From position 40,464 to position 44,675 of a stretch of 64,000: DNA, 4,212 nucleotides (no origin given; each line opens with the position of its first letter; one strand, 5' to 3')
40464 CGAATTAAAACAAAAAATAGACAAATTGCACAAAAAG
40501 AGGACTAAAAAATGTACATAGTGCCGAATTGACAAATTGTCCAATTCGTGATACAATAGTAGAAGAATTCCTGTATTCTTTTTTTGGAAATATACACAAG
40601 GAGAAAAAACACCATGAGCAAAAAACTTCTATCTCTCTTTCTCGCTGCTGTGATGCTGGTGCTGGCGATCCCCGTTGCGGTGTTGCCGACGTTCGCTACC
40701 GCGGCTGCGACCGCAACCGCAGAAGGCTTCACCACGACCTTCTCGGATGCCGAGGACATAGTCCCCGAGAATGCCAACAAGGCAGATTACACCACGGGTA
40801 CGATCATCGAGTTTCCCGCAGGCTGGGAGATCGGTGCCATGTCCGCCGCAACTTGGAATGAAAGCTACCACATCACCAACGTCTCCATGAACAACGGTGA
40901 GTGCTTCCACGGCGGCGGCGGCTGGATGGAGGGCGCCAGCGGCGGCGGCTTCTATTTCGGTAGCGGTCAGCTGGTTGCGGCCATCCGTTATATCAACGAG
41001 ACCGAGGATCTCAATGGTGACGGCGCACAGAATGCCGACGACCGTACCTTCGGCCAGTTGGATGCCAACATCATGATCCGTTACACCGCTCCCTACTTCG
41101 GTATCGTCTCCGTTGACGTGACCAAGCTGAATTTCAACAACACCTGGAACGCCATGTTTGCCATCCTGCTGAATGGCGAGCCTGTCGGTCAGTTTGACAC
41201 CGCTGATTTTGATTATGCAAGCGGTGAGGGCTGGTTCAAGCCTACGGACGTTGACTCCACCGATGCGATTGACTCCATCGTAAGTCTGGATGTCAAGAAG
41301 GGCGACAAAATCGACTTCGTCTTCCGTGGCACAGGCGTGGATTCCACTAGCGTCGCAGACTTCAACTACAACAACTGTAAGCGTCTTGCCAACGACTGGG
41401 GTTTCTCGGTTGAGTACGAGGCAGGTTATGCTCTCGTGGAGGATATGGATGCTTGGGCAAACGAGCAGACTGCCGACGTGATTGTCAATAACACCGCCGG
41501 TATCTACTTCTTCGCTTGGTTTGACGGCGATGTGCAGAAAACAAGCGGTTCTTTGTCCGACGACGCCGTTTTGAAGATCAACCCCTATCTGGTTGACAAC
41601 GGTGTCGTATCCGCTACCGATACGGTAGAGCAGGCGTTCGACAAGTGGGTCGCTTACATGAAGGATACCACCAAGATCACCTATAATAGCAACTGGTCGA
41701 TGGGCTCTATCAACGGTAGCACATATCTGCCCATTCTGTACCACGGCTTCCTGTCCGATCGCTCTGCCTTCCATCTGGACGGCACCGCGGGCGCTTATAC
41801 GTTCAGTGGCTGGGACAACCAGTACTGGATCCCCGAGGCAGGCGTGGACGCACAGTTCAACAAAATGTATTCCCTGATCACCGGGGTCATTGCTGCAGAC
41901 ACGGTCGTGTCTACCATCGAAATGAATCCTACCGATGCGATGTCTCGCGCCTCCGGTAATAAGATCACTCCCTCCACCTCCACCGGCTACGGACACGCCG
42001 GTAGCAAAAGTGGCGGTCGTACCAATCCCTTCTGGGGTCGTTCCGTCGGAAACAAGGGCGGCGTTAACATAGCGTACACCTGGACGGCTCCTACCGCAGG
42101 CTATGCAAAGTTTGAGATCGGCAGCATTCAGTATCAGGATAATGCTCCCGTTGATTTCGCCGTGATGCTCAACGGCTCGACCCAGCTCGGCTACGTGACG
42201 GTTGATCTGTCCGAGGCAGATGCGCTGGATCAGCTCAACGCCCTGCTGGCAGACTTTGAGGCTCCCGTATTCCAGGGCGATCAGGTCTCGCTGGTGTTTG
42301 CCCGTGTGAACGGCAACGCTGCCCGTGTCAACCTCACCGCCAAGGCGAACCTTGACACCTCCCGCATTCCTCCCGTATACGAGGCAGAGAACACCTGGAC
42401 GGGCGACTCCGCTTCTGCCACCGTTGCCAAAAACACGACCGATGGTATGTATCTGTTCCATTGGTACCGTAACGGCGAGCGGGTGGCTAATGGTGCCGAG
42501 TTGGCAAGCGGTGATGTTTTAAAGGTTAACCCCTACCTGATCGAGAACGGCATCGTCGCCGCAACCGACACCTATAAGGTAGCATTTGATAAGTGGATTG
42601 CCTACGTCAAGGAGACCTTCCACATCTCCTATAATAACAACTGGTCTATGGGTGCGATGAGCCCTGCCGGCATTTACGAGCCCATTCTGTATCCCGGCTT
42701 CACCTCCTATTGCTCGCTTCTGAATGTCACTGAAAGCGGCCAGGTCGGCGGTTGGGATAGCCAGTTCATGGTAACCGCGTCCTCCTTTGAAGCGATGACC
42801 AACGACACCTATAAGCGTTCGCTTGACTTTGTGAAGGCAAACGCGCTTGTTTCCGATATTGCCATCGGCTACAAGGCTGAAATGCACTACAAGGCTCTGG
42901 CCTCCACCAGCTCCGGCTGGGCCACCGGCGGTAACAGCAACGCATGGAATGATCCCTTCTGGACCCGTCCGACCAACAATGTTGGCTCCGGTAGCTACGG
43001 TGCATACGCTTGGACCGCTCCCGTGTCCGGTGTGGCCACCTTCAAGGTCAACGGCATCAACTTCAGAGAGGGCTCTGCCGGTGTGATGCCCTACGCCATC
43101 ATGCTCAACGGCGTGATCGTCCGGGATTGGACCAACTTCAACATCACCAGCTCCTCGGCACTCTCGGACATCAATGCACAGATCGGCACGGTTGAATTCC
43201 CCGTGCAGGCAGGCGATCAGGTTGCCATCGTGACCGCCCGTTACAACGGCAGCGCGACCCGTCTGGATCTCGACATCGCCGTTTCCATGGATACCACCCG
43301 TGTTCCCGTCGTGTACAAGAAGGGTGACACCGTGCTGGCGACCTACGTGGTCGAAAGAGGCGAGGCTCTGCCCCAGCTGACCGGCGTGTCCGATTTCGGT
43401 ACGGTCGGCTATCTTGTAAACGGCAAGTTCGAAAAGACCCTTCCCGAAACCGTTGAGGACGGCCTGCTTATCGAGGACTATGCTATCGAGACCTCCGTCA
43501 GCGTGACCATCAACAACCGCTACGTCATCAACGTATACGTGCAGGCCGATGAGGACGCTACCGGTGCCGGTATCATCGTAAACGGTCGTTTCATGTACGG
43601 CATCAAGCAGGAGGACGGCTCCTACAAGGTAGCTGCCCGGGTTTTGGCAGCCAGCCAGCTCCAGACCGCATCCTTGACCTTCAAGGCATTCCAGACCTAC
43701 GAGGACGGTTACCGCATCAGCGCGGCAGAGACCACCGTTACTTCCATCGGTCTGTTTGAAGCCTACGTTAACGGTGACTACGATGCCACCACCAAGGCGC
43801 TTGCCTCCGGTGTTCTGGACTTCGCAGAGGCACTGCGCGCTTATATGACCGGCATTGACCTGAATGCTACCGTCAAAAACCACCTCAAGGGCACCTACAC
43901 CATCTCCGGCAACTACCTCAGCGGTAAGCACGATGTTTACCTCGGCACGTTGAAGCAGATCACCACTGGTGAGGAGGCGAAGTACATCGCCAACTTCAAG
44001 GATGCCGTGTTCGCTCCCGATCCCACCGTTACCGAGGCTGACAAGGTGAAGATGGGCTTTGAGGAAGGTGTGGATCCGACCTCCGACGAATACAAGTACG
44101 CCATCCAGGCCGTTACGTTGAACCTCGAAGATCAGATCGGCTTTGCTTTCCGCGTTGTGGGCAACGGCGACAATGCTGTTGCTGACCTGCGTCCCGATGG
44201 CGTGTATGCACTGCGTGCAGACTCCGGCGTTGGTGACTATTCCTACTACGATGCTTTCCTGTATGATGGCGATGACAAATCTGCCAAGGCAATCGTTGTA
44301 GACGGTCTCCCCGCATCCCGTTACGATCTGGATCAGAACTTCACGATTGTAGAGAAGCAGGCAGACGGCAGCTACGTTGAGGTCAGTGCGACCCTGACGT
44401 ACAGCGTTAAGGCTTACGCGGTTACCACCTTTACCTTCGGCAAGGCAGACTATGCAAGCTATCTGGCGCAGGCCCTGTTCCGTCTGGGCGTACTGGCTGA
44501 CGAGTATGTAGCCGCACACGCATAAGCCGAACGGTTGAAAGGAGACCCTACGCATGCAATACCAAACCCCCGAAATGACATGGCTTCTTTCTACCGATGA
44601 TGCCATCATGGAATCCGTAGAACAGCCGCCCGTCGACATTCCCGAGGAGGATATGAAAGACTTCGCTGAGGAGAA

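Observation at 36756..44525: Modular internal repeat architecture of L1/L2 (and L3) defining an undescribed ~330-aa module and an ~90-aa submodule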

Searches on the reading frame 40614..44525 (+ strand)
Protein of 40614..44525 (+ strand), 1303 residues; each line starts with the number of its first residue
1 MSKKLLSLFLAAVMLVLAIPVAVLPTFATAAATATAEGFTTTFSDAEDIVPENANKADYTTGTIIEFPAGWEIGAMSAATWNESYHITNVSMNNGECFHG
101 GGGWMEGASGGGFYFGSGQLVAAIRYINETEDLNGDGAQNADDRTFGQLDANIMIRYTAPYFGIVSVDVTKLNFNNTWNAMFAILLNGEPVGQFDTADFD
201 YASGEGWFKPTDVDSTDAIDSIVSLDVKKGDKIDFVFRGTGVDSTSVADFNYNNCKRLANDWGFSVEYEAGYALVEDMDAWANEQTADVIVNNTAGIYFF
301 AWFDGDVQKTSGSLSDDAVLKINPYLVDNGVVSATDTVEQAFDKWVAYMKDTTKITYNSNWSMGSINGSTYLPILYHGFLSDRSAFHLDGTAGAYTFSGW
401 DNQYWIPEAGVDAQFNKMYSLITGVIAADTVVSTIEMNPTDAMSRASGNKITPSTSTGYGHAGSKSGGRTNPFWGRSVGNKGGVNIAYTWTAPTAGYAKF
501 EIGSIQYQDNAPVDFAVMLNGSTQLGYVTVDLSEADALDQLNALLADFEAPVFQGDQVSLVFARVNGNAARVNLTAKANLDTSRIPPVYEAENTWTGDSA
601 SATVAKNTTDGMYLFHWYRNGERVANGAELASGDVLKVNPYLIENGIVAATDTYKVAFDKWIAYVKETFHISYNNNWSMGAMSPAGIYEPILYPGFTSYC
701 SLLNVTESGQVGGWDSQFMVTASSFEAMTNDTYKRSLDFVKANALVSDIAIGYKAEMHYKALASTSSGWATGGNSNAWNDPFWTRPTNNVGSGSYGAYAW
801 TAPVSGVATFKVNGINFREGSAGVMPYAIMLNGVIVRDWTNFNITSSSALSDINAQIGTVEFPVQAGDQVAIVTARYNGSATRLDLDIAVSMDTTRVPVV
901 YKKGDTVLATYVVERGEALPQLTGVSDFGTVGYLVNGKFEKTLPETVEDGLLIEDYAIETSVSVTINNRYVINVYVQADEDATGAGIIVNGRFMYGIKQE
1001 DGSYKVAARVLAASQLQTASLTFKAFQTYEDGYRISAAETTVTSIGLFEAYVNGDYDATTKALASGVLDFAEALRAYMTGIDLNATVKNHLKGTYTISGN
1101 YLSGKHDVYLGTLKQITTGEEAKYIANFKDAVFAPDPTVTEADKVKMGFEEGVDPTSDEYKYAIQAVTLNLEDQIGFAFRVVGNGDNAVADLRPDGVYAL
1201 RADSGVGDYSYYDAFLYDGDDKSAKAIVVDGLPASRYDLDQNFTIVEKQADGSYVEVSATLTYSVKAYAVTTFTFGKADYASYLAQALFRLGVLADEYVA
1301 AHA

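Call 3: search_protein_families(library=pfam, proteins=[window:40614-44525:+], max_evalue=1)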
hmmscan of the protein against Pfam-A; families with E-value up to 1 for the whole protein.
window:40614-44525:+ (1303 aa): 2 families
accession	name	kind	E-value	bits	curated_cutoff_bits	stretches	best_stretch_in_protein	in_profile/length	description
PF03317.18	ELF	-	0.21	12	25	0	317-340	24-47/105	ELF protein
PF03714.20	PUD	-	0.95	10.8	25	0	769-801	21-48/97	Bacterial pullanase-associated domain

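Call 4: search_protein_families(library=ncbifam, proteins=[window:40614-44525:+], max_evalue=1)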
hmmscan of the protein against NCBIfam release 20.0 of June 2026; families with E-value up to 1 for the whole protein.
window:40614-44525:+ (1303 aa): 0 families

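Call 8: find_homologous_proteins(query=window:40614-44525:+, max_evalue=0.001)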
Query window:40614-44525:+ (1303 aa): 11 proteins with E <= 0.001 among 8000 candidates.
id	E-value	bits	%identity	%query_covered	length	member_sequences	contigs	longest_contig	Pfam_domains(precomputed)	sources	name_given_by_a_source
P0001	0.0e+0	2935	100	100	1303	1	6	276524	-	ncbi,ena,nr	ncbi:MAG: hypothetical protein IJ009_01265 [Clostridia bacterium]|nr:hypothetical protein [Clostridi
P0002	0.0e+0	1738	62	100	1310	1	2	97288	-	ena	-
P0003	0.0e+0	1267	54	62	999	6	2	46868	-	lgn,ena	-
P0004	0.0e+0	1226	67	66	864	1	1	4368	-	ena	-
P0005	0.0e+0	1037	49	65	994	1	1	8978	-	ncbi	-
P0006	1.3e-291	989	47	77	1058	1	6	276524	-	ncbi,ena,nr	ncbi:MAG: hypothetical protein IJ009_01255 [Clostridia bacterium]|nr:hypothetical protein [Clostridi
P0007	2.3e-276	938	45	80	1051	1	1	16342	-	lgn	-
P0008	4.1e-106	374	34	68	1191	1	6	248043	-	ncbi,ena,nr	ncbi:MAG: hypothetical protein IJ009_00360 [Clostridia bacterium]|nr:hypothetical protein [Clostridi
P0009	1.4e-95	340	53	21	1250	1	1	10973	-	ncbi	-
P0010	2.0e-74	270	39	21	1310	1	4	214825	-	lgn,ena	-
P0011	3.4e-59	219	42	21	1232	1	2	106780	-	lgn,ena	-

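Call 38: find_related_loci(query=window:40614-44525:+, collection=genome_contigs, flank=8000)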
Query window:40614-44525:+ (1303 aa) in genome_contigs; peptide patterns used: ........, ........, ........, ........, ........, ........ (x = any residue, [..] = any of these).
8 stretches matched a pattern, but none encodes a relative of the query by tblastn (E <= 1e-3).

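Call 41: find_encoding_contigs(protein=P0001, flank=2000, max_places=6)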
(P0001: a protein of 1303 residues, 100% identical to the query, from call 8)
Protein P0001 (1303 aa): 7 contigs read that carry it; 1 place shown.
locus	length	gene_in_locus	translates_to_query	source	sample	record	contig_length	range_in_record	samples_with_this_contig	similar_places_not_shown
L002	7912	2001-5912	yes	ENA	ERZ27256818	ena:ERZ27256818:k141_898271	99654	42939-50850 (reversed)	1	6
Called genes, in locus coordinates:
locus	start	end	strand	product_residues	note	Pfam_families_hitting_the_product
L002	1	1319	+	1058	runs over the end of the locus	-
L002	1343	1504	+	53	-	-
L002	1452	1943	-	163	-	-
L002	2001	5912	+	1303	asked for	-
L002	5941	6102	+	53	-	-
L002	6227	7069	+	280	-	PF00126:HTH_1, PF03466:LysR_substrate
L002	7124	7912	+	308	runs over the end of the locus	PF00448:SRP54 (weak), PF00485:PRK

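Call 47: find_encoding_contigs(protein=P0010, flank=5000, max_places=2)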
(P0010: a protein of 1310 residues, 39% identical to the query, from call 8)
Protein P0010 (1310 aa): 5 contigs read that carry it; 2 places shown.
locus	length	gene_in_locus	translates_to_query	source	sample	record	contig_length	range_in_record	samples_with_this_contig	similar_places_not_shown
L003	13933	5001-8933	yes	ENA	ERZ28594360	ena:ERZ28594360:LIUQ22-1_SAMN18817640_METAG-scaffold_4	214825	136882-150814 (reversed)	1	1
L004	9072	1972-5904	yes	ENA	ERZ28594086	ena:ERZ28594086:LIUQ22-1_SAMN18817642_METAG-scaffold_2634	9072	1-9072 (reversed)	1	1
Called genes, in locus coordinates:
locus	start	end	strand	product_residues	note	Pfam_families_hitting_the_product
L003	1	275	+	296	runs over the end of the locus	PF19568:Spore_III_AA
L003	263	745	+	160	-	PF09548:Spore_III_AB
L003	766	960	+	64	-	PF06686:SpoIIIAC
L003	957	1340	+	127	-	PF06686:SpoIIIAC (weak)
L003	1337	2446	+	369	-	PF09546:Spore_III_AE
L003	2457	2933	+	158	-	-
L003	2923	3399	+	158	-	-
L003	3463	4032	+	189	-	PF12685:SpoIIIAH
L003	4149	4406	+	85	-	-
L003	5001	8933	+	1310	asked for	-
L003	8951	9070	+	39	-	-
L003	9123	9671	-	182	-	PF00149:Metallophos, PF12850:Metallophos_2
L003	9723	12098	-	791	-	PF01588:tRNA_bind, PF03483:B3_4, PF03484:B5, PF17759:tRNA_synthFbeta, PF03147:FDX-ACB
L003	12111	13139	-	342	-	PF02912:Phe_tRNA-synt_N, PF01409:tRNA-synt_2d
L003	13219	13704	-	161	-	PF01467:CTP_transf_like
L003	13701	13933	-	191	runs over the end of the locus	PF03602:Cons_hypoth95, PF05175:MTS (weak), PF13847:Methyltransf_31 (weak), PF13649:Methyltransf_25 (weak)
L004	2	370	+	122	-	?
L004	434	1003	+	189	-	PF12685:SpoIIIAH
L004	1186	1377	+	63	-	-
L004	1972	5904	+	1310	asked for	-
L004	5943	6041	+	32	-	-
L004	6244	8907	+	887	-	-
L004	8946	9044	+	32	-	-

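Call 48: find_encoding_contigs(protein=P0008, flank=5000, max_places=2)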
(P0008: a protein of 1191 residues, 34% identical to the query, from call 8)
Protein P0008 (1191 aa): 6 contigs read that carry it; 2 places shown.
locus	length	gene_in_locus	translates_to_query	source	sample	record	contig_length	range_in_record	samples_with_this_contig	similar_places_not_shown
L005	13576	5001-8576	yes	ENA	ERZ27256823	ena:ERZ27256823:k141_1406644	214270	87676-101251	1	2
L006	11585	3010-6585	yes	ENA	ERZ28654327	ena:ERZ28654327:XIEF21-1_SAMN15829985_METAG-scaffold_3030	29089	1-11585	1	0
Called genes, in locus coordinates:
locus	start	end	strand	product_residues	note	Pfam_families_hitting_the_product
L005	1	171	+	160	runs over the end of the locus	PF09548:Spore_III_AB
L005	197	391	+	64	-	PF06686:SpoIIIAC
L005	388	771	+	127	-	PF06686:SpoIIIAC (weak)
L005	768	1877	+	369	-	PF09546:Spore_III_AE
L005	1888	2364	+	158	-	-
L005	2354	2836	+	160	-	-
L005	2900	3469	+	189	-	PF12685:SpoIIIAH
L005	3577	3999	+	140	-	PF06541:ABC_trans_CmpB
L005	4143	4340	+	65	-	-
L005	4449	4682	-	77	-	PF13560:HTH_31, PF12844:HTH_19, PF01381:HTH_3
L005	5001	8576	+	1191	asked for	-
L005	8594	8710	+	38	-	-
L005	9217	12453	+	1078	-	-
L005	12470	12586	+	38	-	-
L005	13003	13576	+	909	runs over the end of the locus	-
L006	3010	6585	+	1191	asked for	-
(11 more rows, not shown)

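Call 78: search_protein_families(library=phrogs, proteins=[window:40614-44525:+], max_evalue=0.01)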
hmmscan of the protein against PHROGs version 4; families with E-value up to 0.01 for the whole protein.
window:40614-44525:+ (1303 aa): 0 families

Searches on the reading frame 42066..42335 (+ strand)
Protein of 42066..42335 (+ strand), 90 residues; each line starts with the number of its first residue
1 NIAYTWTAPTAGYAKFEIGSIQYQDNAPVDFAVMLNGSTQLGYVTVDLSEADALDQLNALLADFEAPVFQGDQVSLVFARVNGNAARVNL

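Call 57: search_solved_structures(query=A4, max_evalue=10, show_alignments=2)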
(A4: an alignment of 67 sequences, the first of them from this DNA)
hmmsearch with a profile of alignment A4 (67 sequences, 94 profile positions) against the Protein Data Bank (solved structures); distinct sequences matched with E-value up to 10: 18.
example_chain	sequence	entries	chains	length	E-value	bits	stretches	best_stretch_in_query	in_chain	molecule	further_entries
2wsh_A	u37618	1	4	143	0.0046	20.4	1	17-87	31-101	ENDONUCLEASE II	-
6mpo_A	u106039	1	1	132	0.0096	19.4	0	7-50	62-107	Gene 5 protein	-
5h4b_A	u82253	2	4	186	0.082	16.4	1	5-44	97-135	Cerebellin-4 | Protein Cbln4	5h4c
5czr_A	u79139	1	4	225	0.12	15.9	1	9-57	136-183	Cadherin-related family member 2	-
6y96_A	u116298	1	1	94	0.12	15.9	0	58-93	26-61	Upstream of N-ras, isoform A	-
7n86_A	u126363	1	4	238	0.14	15.7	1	9-57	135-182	Cadherin-related family member 2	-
9v95_A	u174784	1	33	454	0.23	15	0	58-91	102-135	Flagellin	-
7zhh_A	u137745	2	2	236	0.39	14.3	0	58-93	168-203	Upstream of N-ras, isoform A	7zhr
9sw6_I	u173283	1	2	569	0.41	14.2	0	12-75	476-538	Tungsten formylmethanofuran dehydrogenase, subunit A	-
6oaj_A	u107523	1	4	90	0.46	14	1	57-86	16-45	DNA-binding protein HU-alpha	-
4yey_A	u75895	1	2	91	0.62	13.6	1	57-86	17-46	DNA-binding protein HU-alpha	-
1mul_A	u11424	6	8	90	0.64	13.6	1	57-86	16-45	DNA binding protein HU-alpha | DNA-binding protein HU-alpha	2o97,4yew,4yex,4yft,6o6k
6o8q_A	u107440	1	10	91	0.64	13.5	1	57-86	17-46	DNA-binding protein HU-alpha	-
1fm0_D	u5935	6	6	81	0.92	13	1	48-85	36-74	MOLYBDOPTERIN CONVERTING FACTOR, SUBUNIT 1 | MOLYBDOPTERIN [MPT] CONVERTING FACTOR, SUBUNIT 1 | Molybdopterin-converting factor subunit 1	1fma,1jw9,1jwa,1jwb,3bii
1nvi_D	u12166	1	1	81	0.92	13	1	48-85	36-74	Molybdopterin converting factor subunit 1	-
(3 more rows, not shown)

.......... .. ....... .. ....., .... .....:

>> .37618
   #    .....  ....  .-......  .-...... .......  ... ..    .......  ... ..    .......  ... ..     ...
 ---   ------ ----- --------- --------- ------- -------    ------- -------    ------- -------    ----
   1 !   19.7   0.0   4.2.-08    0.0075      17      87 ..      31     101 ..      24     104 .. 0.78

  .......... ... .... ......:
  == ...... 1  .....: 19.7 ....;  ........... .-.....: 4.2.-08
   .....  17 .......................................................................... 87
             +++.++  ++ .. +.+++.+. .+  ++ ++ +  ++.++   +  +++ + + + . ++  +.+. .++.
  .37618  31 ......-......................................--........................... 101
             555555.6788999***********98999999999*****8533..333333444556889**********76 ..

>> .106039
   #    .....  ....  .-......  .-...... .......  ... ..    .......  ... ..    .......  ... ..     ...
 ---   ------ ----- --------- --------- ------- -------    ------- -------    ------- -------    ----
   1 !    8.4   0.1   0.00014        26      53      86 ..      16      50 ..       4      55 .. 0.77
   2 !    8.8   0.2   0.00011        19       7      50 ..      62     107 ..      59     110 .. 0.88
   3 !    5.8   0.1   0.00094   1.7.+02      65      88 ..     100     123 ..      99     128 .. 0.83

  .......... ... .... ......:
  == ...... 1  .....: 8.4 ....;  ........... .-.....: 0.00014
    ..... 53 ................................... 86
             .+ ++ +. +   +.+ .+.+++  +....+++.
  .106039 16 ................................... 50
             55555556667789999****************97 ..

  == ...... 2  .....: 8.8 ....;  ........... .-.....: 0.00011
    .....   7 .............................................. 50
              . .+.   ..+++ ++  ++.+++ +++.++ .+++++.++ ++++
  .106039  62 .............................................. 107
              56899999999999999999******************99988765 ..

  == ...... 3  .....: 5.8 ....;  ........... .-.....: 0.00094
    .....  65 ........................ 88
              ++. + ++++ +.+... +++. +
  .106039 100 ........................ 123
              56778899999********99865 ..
